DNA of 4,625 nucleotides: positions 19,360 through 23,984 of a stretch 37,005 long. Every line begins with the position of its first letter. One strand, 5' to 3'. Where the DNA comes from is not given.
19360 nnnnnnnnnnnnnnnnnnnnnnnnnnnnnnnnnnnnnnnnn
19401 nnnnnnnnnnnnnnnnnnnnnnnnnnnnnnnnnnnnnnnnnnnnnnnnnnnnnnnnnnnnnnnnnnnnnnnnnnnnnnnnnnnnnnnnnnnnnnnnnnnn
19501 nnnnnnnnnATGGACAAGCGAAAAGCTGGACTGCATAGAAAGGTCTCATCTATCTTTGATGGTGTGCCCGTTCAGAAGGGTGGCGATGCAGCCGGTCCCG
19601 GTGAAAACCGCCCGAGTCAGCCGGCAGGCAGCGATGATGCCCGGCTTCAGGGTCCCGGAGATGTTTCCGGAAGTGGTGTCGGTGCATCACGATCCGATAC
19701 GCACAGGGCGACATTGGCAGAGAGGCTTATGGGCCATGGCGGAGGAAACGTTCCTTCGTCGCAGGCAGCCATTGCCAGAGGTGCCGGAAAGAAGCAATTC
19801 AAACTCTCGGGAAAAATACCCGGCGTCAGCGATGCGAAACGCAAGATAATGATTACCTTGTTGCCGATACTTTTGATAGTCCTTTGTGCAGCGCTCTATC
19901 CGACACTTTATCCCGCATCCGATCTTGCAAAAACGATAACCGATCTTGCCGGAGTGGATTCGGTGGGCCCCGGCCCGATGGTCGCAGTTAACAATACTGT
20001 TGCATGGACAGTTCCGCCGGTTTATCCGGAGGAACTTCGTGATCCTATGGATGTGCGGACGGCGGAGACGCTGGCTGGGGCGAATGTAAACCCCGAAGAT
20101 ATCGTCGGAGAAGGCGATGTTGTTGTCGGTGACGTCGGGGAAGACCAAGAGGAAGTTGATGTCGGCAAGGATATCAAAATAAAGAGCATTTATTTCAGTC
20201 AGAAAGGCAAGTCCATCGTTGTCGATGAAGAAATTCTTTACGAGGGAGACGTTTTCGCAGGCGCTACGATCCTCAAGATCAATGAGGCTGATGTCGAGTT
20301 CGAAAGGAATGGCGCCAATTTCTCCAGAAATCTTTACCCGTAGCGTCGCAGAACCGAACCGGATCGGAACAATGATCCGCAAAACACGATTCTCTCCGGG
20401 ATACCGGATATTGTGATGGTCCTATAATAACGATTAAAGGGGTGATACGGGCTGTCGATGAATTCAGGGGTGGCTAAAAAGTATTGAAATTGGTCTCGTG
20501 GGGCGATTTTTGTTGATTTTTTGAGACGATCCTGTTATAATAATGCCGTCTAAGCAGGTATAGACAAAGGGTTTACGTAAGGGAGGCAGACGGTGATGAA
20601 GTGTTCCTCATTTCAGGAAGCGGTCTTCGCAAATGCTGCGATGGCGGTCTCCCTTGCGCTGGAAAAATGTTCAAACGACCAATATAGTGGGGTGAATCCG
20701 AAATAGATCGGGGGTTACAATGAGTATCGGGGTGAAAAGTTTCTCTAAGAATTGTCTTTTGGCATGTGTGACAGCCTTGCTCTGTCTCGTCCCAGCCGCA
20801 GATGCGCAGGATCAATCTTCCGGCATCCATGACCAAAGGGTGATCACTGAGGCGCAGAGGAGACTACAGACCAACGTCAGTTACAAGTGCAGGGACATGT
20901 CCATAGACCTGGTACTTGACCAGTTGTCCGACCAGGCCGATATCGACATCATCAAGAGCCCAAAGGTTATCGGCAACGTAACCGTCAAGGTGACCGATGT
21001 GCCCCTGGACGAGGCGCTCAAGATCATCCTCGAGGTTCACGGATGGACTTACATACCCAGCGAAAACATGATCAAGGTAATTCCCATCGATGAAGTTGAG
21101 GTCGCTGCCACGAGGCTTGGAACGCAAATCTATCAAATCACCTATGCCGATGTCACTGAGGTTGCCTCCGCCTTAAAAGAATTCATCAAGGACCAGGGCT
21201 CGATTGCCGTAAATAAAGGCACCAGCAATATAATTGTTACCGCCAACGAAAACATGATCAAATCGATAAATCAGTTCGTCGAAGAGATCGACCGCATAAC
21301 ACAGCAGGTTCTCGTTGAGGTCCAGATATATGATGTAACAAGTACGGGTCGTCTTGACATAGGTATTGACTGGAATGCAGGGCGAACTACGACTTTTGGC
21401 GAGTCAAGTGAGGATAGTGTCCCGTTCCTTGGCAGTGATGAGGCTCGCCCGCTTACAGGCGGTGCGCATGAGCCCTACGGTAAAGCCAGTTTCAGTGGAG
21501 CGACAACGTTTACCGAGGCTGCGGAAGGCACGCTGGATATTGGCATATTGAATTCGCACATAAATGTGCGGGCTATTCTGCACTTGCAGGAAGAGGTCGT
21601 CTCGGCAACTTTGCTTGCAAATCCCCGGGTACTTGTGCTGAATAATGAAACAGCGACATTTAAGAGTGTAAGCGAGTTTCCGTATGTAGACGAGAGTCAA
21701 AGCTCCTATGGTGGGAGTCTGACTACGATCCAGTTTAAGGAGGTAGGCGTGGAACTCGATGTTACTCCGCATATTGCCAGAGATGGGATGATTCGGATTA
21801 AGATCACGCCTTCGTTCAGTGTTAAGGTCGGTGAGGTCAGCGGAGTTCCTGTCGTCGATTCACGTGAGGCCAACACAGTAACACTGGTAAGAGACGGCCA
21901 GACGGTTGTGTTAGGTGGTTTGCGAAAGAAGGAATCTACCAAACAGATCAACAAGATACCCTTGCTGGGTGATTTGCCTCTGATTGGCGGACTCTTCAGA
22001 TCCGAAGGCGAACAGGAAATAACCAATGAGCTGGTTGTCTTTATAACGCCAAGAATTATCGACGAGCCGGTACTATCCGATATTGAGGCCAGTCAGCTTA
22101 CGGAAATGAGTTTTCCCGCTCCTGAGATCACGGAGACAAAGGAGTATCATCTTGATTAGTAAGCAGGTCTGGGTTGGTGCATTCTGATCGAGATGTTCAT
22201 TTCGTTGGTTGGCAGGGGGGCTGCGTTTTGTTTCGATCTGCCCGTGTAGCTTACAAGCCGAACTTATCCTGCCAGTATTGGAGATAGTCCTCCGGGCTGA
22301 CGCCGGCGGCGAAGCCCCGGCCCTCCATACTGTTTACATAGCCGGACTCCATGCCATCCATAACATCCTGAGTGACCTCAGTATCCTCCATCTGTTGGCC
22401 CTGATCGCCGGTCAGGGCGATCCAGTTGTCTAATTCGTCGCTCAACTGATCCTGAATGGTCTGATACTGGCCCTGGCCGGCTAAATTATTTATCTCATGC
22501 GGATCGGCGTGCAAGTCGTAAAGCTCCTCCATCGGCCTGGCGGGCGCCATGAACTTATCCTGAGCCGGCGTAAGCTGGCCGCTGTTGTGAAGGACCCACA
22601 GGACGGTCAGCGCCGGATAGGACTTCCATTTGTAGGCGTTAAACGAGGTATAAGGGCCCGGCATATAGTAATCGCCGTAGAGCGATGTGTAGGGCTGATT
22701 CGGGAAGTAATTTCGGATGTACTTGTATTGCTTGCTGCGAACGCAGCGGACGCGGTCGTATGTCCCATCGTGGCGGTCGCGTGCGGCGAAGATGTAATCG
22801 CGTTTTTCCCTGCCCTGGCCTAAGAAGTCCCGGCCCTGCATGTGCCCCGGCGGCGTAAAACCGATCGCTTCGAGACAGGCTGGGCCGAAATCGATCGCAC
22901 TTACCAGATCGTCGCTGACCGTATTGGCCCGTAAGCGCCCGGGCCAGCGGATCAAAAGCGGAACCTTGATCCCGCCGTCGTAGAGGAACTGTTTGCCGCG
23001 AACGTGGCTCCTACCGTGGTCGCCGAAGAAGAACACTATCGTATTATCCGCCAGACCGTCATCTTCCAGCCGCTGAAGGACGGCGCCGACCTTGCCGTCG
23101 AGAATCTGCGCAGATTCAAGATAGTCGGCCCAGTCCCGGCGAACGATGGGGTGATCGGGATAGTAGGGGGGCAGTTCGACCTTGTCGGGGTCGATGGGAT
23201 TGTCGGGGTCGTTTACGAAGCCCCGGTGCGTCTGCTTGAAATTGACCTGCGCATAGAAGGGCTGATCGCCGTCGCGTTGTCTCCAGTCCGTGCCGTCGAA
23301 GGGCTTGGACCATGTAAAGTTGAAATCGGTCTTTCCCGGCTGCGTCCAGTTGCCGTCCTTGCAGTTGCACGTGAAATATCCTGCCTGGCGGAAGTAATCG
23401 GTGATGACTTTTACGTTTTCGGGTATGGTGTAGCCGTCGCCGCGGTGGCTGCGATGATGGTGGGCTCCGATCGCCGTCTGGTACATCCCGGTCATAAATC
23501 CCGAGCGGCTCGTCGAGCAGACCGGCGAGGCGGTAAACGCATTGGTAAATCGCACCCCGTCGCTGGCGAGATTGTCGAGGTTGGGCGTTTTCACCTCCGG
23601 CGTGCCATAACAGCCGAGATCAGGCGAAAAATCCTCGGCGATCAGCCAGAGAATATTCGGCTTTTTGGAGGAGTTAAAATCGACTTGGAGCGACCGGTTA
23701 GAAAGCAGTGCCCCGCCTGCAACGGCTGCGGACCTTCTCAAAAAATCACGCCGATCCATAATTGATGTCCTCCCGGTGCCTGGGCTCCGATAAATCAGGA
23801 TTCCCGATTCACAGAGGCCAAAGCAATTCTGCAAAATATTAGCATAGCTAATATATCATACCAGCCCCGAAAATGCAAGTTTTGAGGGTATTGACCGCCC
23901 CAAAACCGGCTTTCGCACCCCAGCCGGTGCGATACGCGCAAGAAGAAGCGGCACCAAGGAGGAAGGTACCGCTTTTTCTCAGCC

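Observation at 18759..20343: Soj/ParA-type ATPase hard-wired between pilO-like and secretin genes, overlapping a bitopic protein with a basic cytoplasmic N-tail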

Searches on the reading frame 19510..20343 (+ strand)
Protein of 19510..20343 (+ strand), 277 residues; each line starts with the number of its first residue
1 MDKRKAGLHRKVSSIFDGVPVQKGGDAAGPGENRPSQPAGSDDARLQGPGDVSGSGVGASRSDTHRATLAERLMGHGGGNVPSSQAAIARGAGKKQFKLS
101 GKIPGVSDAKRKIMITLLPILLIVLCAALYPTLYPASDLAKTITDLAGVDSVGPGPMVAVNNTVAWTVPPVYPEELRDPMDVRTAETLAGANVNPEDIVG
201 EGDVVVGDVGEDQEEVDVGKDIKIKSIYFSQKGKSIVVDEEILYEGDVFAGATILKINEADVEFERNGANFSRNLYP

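Call 4: search_protein_families(library=pfam, proteins=[window:19510-20343:+], max_evalue=0.01)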
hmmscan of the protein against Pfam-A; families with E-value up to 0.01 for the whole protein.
window:19510-20343:+ (277 aa): 1 family
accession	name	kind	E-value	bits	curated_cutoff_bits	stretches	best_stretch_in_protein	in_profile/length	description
PF23862.1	CdsD_C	-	0.00073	20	27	1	229-271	8-53/56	CdsD C-terminal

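Call 5: search_protein_families(library=ncbifam, proteins=[window:19510-20343:+], max_evalue=0.01)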
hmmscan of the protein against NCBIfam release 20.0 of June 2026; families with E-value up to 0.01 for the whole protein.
window:19510-20343:+ (277 aa): 0 families

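Call 8: find_homologous_proteins(query=window:19510-20343:+, max_evalue=0.001)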
Query window:19510-20343:+ (277 aa): 56 proteins with E <= 0.001 among 3816 candidates.
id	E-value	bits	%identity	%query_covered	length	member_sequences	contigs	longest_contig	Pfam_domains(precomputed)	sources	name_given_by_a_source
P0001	6.4e-177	605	100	100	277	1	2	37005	-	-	-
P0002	6.3e-122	424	75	100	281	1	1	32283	-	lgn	-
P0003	1.5e-119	417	73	100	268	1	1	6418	-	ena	-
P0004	2.0e-87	311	73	74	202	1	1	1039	-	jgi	jgi:hypothetical protein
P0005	4.4e-62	228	44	100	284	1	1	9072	-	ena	-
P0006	2.6e-31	127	38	100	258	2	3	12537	-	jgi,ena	-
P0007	4.6e-30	123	35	98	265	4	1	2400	-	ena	-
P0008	1.8e-29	121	34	100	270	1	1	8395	-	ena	-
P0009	5.8e-29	120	38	98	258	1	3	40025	-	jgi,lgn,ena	-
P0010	1.1e-28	119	35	100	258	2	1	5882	-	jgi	jgi:preprotein translocase subunit SecG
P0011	3.1e-28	117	36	98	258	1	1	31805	-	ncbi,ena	-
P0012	6.7e-28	116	34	100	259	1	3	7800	-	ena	-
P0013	6.9e-28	116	36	98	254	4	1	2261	-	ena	-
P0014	8.3e-28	116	33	100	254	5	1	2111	-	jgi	jgi:hypothetical protein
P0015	1.8e-27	115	32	100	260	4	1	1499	-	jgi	jgi:hypothetical protein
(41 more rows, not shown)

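Call 11: find_related_loci(query=A1, collection=genome_contigs, flank=10000)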
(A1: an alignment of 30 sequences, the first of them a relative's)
Query A1 (277 aa) in genome_contigs; peptide patterns used: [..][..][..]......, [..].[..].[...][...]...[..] (x = any residue, [..] = any of these).
275 stretches matched a pattern; 93 encode a relative of the query (tblastn E <= 1e-3); the best 80 are kept; 79 distinct loci.
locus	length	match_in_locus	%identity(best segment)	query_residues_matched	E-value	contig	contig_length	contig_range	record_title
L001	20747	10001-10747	29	1-275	7e-29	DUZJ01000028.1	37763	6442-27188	MAG TPA_asm: Planctomycetota bacterium isolate MAG_11118_pl_115 Ga0114922_10000493, whole genome shotgun sequence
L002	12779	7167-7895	32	2-275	7e-29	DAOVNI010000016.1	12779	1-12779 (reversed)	MAG TPA_asm: Phycisphaerae bacterium isolate CSMAG_1493 CSMAG_1493_k141_1154584_length_12779_cov_88.1920, whole genome s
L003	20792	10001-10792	31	3-277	4e-28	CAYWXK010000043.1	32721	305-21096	MAG TPA_asm: uncultured Pirellulales bacterium isolate binchicken_co103_415 genome assembly, contig: NODE_1146_length_32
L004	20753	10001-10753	29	1-275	5e-28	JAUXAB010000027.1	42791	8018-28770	MAG: Phycisphaerae bacterium isolate CSMAG_2751 CSMAG_2751_k141_503723_length_42791_cov_32.3984, whole genome shotgun se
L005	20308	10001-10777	35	1-277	9e-26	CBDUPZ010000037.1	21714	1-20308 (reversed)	MAG TPA_asm: uncultured bacterium isolate SRR6823441_binner12_Refined_51 genome assembly, contig: ERZ1742239.2778, whole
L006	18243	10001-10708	29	2-271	5e-24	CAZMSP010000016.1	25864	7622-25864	MAG TPA_asm: uncultured Pirellulales bacterium isolate binchicken_co34_222 genome assembly, contig: NODE_2862_length_258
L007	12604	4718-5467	29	1-275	1e-23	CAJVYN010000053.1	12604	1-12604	TPA_asm: uncultured bacterium isolate DRR093003_bin.2_MetaBAT_v2.12.1_MAG genome assembly, contig: NODE_941_length_12604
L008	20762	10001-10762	28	1-275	2e-23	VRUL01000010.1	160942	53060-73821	MAG: Planctomycetota bacterium isolate MohnsGC08_bin191 NODE_10_length_160942_cov_43.899413, whole genome shotgun sequen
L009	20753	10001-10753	28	1-275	5e-23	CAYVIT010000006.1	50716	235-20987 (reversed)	MAG TPA_asm: uncultured Pirellulales bacterium isolate binchicken_co196_99 genome assembly, contig: NODE_688_length_5071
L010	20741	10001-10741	29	1-275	7e-23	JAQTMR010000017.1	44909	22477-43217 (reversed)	MAG: Phycisphaerae bacterium isolate STA_45 NODE_1578_length_44909_cov_6.301237_Sandtown_A, whole genome shotgun sequenc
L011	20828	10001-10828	29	3-277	3e-22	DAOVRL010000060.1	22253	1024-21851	MAG TPA_asm: Sedimentisphaerales bacterium isolate CSMAG_1600 CSMAG_1600_k141_902714_length_22253_cov_28.8447, whole gen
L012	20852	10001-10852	28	1-275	1e-21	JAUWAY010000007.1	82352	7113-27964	MAG: Phycisphaerae bacterium isolate CSMAG_1306 CSMAG_1306_k141_1369481_length_82352_cov_12.9968, whole genome shotgun s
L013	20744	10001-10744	27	4-275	2e-21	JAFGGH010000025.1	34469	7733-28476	MAG: Sedimentisphaerales bacterium isolate Zod_Metabat.138 k87_3091838, whole genome shotgun sequence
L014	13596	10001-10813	31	2-277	3e-21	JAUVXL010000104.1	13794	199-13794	MAG: Sedimentisphaerales bacterium isolate CSMAG_1215 CSMAG_1215_k141_1423280_length_13794_cov_8.0000, whole genome shot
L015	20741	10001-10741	25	1-275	1e-20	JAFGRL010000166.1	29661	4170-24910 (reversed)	MAG: Sedimentisphaerales bacterium isolate Zod_Metabat.827 k87_12441723, whole genome shotgun sequence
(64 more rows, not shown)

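Call 17: search_protein_families(library=pfam, alignment_id=A1, max_evalue=1)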
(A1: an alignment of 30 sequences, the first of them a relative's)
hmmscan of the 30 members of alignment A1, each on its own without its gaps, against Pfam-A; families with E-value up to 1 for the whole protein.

A. member 1, P0001 (277 aa): 1 family
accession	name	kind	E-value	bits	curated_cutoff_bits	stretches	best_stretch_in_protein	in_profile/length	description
PF23862.1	CdsD_C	-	0.00073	20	27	1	229-271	8-53/56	CdsD C-terminal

B. families by the number of members that match (of 30 scanned): 37 families (the first 25 are shown)
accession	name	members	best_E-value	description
PF16537.11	T2SSB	25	0.00011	Type II secretion system protein B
PF23862.1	CdsD_C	22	2.6e-05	CdsD C-terminal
PF03242.18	LEA_3a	8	0.0019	Late embryogenesis abundant protein (LEA_3a subfamily)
PF19365.4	DUF5941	4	0.0062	Family of unknown function (DUF5941)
PF23893.1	Y4YQ_C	4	0.16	Uncharacterised protein Y4YQ C-terminal domain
PF11356.14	T2SSC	2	0.0034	Type II secretion system protein C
PF11807.13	UstYa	2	0.079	Mycotoxin biosynthesis protein UstYa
PF04277.18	OAD_gamma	2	0.085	Oxaloacetate decarboxylase, gamma chain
PF13314.11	DUF4083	2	0.1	Domain of unknown function (DUF4083)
PF08269.17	dCache_2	2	0.1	Cache domain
PF16303.10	DUF4945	2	0.13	Domain of unknown function (DUF4945)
PF21827.1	New_glue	1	0.014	New glue protein family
PF20540.3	DUF6755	1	0.025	Family of unknown function (DUF6755)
PF25184.1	YxzE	1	0.042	YxzE-like putative bacteriocin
PF25592.1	DUF7937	1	0.042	Domain of unknown function (DUF7937)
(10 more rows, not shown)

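Call 27: predict_structure(alignment_id=A1)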
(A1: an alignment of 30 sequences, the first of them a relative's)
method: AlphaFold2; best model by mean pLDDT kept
length: 277 residues; sequences in the alignment: 30
mean_pLDDT: 61.1   pTM: 0.26
mean pLDDT of the five models: 61.1, 61.0, 59.9, 58.2, 57.7
residues with pLDDT >= 90: 39; 70-90: 58; 50-70: 73; < 50: 107
segments of 3 or more residues with pLDDT < 50: 21-29, 31-34, 36-48, 50-63, 65-67, 75-97, 145-158, 196-215
pLDDT, mean of each block of 10 residues (from residue 1): 55 53 41 40 40 38 46 44 41 47 64 81 87 62 47 45 73 74 57 48 42 52 89 90 93 92 91 81
secondary structure, 60 per line:
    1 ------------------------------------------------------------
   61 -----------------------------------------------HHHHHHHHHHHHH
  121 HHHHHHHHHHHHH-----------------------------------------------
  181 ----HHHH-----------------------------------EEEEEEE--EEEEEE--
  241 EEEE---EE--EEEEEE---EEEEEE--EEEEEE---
elements in order: H108-133 H185-188 E224-230 E233-238 E241-244 E252-257 E261-266 E269-274

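Call 32: fold_search(model_id=the predicted structure, library=pdb)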
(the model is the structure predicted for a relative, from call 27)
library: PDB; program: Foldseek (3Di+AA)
matches with E <= 10: 311; with E <= 0.001: 0
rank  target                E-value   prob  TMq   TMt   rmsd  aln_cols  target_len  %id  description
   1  4wfw                  2.5e-03  1.00  0.18  0.56   1.7        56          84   25  The crystal structure of Dickeya dadantii GspB from the type 2 secretion system (released 2015-09-30)
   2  3jc8_Pa               8.3e-02  0.91  0.20  0.34  23.2       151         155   14  Architectural model of the type IVa pilus machine in a piliated state (released 2016-03-16)
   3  7apr_G                9.3e-02  0.41  0.09  0.08  21.0       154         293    8  Bacillithiol Disulfide Reductase Bdr (YpdA) from Staphylococcus aureus (released 2020-12-30)
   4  7a7b_G                1.0e-01  0.44  0.09  0.10  20.3       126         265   10  Bacillithiol Disulfide Reductase Bdr (YpdA) from Staphylococcus aureus (released 2020-12-30)
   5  3oss_C                2.6e-01  1.00  0.18  0.73   1.9        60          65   20  The crystal structure of enterotoxigenic Escherichia coli GspC-GspD complex from the type II secretion system (released 2011-08-03)
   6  7oio_MODEL_1_A        3.4e-01  0.96  0.18  0.34   9.7        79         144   24  Solution structure of Legionella pneumophila LspC (released 2022-06-01)
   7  2lc4_MODEL_1_A        5.5e-01  0.75  0.16  0.37  12.6        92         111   14  Solution Structure of PilP from Pseudomonas aeruginosa (released 2011-12-21)
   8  4uzr_A                1.0e+00  0.16  0.11  0.18  13.4        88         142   14  Crystal Structure of Pyrococcus horikoshii Ph1500 (released 2015-10-07)
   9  2m3x_MODEL_1_A        1.1e+00  0.13  0.11  0.18  13.1        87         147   14  Solution structure of Ph1500: a homohexameric protein centered on a 12-bladed beta-propeller (released 2014-01-29)
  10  2ivw_MODEL_1_A        1.3e+00  0.38  0.15  0.34  13.1        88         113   17  The solution structure of a domain from the Neisseria meningitidis PilP pilot protein. (released 2007-02-13)
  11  7apr_B                1.6e+00  0.66  0.08  0.07   0.5        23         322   30  Bacillithiol Disulfide Reductase Bdr (YpdA) from Staphylococcus aureus (released 2020-12-30)
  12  7cbm_P                1.6e+00  0.12  0.10  0.11   9.5        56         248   18  Cryo-EM structure of the flagellar distal rod with partial hook from Salmonella (released 2021-04-28)
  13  3s9z                  1.7e+00  0.15  0.11  0.05   6.8        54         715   11  Crystal structure of Mycobacterium tuberculosis malate synthase in complex with 4-(2-bromophenyl)-2,4-dioxobutanoic acid (released 2012-11-07)
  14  3iql_B                1.8e+00  0.11  0.09  0.31  10.1        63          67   16  Crystal structure of the rat endophilin-A1 SH3 domain (released 2009-11-10)
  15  7a76_C                1.9e+00  0.63  0.09  0.07   0.6        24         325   25  Bacillithiol Disulfide Reductase Bdr (YpdA) from Bacillus cereus (released 2020-12-30)
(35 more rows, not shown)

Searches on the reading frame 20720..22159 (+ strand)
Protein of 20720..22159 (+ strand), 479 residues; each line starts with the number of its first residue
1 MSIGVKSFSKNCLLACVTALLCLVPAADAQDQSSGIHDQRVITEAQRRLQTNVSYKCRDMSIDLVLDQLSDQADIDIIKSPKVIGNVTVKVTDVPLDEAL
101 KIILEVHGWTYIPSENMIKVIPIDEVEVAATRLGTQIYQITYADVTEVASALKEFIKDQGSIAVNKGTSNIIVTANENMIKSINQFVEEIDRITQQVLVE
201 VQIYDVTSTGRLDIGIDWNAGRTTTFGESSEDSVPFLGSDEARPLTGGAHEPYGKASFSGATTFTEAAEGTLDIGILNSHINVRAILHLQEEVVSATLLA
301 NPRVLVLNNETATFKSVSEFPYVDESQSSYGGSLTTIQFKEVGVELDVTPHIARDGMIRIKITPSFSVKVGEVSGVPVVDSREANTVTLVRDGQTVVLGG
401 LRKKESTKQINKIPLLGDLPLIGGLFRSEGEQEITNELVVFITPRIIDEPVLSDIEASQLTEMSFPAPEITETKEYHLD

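Call 4: search_protein_families(library=pfam, proteins=[window:20720-22159:+], max_evalue=0.01)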
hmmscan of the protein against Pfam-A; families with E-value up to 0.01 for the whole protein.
window:20720-22159:+ (479 aa): 4 families
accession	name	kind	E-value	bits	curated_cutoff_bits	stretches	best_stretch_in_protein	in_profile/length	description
PF00263.26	Secretin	-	6.5e-46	156.4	27.5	1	295-448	7-169/169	Bacterial type II and III secretion system protein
PF03958.22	Secretin_N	-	2.2e-08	34.6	28.2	1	135-192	1-65/69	Bacterial type II/III secretion system short domain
PF07660.19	STN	-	3.7e-07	30.3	28.4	1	80-122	7-51/52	Secretin and TonB N terminus short domain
PF21305.2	type_II_gspD_N0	-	6e-05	23.3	27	1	57-120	3-71/71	GspD-like, N0 domain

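Call 5: search_protein_families(library=ncbifam, proteins=[window:20720-22159:+], max_evalue=0.01)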
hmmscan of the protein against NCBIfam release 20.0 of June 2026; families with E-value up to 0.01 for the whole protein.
window:20720-22159:+ (479 aa): 9 families
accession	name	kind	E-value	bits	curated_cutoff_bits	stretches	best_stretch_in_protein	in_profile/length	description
TIGR02515.1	IV_pilus_PilQ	subfamily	3.8e-73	246.9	284.35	1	52-447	3-427/428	type IV pilus secretin PilQ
TIGR02517.1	type_II_gspD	equivalog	2.6e-63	214.4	351.35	2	166-450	307-593/600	type II secretion system secretin GspD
NF010083.0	PRK13568.1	equivalog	6.9e-48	163.5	554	2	294-448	263-418/419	DNA uptake porin HofQ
NF007851.2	PRK10560.1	exception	4.3e-41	141.1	598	1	44-448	15-410/412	DNA uptake porin HofQ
TIGR02519.1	pilus_MshL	equivalog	9.9e-40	136.3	250.2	1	163-447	2-290/290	pilus (MSHA type) biogenesis protein MshL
TIGR02516.1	type_III_yscC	equivalog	1.7e-34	119.2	238.45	1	156-448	195-462/463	type III secretion system outer membrane ring subunit SctC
NF042912.1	Amuc_1098_fam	equivalog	7.9e-26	90.3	750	2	376-448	725-797/805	Amuc_1098 family type IV pilus outer membrane protein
NF011873.0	PRK15346.1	equivalog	2.4e-18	66.1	524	2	291-433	337-480/499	EscC/YscC/HrcC family type III secretion system outer membrane ring protein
TIGR02520.1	pilus_B_mal_scr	equivalog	1.6e-09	36.9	287.65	1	146-444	222-511/513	PilN family type IVB pilus formation outer membrane protein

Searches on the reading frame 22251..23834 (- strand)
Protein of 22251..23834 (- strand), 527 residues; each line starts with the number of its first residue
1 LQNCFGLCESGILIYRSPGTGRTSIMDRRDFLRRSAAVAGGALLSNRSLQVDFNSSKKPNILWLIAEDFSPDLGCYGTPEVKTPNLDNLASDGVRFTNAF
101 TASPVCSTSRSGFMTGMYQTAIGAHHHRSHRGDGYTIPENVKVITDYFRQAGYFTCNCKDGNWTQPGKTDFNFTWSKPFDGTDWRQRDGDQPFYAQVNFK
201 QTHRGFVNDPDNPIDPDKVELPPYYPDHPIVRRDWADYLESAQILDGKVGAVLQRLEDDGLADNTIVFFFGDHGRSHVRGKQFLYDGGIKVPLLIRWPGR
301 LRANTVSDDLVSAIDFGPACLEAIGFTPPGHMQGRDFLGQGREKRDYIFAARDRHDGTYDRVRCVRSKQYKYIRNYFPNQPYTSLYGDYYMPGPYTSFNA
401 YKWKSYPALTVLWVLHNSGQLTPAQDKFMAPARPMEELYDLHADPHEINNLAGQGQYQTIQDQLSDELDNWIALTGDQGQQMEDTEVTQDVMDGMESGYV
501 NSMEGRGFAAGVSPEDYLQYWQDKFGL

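Call 61: search_protein_families(library=pfam, proteins=[window:22251-23834:-], max_evalue=0.001)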
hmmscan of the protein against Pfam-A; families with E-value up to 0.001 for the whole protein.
window:22251-23834:- (527 aa): 4 families
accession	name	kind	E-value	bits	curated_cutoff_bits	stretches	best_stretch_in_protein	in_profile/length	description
PF00884.28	Sulfatase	-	5.2e-40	138.1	25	1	59-325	1-300/301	Sulfatase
PF16347.10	SGSH_C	-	3.2e-22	79.8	29.3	2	280-380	7-114/154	N-sulphoglucosamine sulphohydrolase, C-terminal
PF02995.22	DUF229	-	5.3e-05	22.5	25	1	237-275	305-343/496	Protein of unknown function (DUF229)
PF01663.27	Phosphodiest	-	6.4e-05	23.1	23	0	239-279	185-225/342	Type I phosphodiesterase / nucleotide pyrophosphatase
